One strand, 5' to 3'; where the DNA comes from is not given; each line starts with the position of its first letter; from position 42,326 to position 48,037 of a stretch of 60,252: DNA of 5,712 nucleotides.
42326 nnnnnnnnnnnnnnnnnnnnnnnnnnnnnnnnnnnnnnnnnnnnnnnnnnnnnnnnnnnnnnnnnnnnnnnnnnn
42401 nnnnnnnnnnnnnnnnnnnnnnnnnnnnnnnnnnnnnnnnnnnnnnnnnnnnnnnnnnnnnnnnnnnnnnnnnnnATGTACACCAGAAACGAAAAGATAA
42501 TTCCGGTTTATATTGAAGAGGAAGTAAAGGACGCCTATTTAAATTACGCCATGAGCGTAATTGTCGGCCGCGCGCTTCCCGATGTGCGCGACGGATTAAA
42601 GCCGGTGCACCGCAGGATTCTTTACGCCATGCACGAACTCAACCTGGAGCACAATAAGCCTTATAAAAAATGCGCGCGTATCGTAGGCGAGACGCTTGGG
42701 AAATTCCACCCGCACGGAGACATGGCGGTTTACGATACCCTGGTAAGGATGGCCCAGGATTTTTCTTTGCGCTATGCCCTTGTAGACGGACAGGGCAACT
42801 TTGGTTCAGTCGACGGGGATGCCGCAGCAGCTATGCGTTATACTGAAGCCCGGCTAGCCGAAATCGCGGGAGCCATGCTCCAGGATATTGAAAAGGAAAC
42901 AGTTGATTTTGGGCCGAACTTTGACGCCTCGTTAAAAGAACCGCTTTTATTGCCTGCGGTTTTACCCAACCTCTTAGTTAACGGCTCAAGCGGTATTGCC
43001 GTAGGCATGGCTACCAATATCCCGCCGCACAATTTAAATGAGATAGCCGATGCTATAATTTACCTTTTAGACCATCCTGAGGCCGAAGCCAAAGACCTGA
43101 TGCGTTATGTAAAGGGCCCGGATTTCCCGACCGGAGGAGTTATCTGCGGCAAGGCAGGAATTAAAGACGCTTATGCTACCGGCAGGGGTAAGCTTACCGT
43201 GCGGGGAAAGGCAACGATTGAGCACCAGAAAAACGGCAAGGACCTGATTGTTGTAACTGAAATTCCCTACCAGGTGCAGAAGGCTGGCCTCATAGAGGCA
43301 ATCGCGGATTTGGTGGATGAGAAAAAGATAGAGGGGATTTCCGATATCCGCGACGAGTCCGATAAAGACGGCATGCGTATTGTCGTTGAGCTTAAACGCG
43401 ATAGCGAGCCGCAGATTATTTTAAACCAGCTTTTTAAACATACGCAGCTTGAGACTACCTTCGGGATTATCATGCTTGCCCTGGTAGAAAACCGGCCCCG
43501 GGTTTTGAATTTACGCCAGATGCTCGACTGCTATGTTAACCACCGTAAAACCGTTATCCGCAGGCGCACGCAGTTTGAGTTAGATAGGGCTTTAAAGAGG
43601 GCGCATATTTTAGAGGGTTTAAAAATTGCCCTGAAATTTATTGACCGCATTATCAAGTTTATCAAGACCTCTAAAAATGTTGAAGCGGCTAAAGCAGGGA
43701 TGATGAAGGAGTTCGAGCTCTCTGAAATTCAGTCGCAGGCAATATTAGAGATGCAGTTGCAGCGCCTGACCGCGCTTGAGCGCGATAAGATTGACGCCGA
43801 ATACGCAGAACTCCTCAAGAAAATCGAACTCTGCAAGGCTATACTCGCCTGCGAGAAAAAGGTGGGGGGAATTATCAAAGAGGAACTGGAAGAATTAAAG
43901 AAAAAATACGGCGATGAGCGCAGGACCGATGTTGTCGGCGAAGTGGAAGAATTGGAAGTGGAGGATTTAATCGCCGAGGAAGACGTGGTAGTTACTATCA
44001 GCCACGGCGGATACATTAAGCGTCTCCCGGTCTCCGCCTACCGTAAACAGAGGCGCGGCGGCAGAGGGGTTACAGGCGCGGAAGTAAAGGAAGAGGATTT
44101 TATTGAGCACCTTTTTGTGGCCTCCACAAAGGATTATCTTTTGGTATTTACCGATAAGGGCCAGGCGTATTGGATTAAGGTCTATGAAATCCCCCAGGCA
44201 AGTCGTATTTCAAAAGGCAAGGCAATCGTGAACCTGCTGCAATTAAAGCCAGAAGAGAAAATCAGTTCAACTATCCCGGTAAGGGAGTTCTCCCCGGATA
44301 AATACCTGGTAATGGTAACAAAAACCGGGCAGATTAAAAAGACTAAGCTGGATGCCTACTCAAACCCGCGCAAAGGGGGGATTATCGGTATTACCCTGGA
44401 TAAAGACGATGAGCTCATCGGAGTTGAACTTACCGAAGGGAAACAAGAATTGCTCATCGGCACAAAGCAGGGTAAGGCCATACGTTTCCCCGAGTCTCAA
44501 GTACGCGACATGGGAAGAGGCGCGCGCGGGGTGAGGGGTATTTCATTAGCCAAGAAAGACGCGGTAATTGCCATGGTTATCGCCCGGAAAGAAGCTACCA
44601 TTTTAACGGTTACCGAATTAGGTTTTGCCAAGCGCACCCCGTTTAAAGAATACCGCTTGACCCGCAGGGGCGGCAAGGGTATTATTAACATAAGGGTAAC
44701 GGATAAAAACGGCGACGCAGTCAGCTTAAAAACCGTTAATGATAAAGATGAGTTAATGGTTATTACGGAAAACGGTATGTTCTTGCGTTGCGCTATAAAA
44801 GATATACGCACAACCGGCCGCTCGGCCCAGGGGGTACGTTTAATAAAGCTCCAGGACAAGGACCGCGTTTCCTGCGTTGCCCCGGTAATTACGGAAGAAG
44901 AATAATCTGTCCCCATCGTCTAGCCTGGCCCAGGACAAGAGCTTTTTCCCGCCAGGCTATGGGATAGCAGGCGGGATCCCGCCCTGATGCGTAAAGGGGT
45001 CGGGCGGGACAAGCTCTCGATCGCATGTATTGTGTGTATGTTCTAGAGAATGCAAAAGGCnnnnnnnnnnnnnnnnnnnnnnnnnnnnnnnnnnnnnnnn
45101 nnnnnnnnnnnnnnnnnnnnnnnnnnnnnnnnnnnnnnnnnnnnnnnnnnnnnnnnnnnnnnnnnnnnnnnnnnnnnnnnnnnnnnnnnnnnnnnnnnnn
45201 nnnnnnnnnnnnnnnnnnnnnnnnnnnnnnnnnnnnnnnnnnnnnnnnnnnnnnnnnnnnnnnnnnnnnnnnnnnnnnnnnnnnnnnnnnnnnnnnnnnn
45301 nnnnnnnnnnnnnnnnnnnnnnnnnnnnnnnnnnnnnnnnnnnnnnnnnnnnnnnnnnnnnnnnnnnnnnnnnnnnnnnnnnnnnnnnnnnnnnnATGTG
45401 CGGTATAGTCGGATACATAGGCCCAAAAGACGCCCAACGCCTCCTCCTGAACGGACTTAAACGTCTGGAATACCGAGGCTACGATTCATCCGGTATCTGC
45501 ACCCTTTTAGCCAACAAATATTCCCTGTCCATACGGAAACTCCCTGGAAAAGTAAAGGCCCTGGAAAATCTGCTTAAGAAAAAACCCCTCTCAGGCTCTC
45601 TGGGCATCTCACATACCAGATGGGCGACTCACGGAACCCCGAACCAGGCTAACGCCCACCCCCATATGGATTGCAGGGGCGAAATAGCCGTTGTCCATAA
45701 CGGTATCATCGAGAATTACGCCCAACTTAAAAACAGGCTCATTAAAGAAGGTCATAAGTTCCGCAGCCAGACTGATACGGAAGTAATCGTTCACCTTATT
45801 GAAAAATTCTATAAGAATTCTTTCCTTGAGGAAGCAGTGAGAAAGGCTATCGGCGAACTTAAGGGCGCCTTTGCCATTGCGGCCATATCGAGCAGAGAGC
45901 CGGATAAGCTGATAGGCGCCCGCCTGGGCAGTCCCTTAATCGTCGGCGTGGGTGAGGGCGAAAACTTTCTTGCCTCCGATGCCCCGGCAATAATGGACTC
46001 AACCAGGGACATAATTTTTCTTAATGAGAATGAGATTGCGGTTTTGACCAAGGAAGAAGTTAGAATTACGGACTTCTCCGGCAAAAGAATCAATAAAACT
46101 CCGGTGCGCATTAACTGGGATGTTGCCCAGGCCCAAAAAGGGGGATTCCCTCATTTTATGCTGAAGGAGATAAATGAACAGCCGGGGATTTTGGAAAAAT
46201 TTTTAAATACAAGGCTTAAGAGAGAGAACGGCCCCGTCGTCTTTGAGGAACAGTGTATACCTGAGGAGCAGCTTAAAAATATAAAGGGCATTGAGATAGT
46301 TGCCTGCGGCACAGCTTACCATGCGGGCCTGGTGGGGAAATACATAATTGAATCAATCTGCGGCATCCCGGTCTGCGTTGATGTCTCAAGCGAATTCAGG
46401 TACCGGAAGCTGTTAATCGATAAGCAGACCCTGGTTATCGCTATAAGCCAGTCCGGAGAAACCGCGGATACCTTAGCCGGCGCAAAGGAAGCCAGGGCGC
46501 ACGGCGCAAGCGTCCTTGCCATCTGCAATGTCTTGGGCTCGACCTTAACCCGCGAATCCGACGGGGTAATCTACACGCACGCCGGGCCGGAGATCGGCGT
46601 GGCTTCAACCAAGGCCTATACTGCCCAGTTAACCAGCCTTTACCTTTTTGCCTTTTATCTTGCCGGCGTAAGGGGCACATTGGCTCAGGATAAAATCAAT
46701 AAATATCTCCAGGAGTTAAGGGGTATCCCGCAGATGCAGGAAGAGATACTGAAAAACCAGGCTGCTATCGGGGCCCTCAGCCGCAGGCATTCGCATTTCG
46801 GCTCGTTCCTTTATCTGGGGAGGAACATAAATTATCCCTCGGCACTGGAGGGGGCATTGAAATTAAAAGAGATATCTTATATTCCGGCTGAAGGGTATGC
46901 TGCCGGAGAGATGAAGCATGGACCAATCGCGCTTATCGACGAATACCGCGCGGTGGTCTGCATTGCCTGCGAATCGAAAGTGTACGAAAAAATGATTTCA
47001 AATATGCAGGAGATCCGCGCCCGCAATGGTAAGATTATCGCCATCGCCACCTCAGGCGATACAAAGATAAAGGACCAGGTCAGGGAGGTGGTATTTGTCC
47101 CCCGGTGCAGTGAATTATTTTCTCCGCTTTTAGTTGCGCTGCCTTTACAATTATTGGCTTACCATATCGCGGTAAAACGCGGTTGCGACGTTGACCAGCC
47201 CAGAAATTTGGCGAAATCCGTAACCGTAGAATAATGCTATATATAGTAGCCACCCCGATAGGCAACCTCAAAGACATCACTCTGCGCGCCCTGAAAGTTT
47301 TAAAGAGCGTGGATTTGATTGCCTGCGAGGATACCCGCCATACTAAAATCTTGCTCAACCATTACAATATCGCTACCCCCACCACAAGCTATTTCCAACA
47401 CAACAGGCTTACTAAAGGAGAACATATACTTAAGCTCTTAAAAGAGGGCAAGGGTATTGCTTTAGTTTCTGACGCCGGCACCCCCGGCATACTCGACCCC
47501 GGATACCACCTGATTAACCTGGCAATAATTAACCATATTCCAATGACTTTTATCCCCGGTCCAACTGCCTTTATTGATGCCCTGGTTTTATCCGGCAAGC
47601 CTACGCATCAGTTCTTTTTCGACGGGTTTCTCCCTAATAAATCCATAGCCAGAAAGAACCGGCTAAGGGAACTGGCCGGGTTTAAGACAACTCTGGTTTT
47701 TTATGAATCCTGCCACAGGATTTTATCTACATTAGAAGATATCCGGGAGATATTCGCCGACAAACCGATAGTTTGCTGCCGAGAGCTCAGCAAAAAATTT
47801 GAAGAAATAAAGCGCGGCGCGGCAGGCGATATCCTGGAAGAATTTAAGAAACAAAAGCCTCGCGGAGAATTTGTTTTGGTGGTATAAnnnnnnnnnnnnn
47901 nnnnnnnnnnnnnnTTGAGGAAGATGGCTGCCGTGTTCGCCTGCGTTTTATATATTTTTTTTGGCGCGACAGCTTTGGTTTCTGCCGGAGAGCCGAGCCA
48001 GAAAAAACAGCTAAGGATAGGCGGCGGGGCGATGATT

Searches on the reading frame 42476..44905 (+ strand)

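Call 43: search_protein_families(library=pfam, proteins=[window:42476-44905:+], max_evalue=0.00001)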
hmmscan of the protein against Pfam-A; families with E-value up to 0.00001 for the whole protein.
window:42476-44905:+ (809 aa): 2 families
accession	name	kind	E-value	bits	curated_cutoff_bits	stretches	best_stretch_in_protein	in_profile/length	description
PF00521.26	DNA_topoisoIV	-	1.5e-169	564.9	31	1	32-472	1-432/432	DNA gyrase/topoisomerase IV, subunit A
PF03989.18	DNA_gyraseA_C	-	3.6e-81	266.8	27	6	657-702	1-46/48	DNA gyrase C-terminal domain, beta-propeller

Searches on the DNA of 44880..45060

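Call 70: search_rna_families(source=window, start=44880, end=45060, threshold=evalue, max_evalue=10)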
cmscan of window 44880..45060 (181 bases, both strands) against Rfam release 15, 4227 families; matches with E-value up to 10: 3.
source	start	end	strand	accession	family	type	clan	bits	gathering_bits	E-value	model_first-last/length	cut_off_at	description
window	44941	45014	+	RF02260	MAT2A_A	Cis-reg;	-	17.9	40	0.11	1-65/65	no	MAT2A 3'UTR stem loop A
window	44913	44966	+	RF03766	mir-3155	Gene; miRNA;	-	15.2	70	1.1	1-56/56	no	mir-3155 microRNA precursor family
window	44909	44962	-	RF03766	mir-3155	Gene; miRNA;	-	14.9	70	1.3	1-56/56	no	mir-3155 microRNA precursor family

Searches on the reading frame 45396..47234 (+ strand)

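Call 43: search_protein_families(library=pfam, proteins=[window:45396-47234:+], max_evalue=0.00001)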
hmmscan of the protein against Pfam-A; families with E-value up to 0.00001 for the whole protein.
window:45396-47234:+ (612 aa): 3 families
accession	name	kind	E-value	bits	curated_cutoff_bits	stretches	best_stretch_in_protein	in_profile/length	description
PF01380.27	SIS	-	5.9e-52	175.4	25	2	293-419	2-129/131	SIS domain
PF13522.11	GATase_6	-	4.6e-21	75.6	27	1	67-192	10-127/130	Glutamine amidotransferase domain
PF13537.11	GATase_7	-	5.6e-17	62.3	25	1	83-199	9-121/123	Glutamine amidotransferase domain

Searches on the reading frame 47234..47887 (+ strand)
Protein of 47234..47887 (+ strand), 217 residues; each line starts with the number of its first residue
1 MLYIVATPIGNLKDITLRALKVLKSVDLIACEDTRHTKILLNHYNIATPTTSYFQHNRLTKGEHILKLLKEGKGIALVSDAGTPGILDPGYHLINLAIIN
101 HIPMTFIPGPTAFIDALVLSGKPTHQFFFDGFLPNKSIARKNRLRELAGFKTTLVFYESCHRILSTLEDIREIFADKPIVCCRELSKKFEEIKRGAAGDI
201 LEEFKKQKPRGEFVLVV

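Call 68: search_protein_families(library=pfam, proteins=[window:47234-47887:+], max_evalue=0.00001)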
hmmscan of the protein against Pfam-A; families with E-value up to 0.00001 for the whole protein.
window:47234-47887:+ (217 aa): 1 family
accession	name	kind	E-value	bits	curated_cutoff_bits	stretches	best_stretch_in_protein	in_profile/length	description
PF00590.25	TP_methylase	-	8.1e-31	108.1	27.8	1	1-200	1-211/212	Tetrapyrrole (Corrin/Porphyrin) Methylases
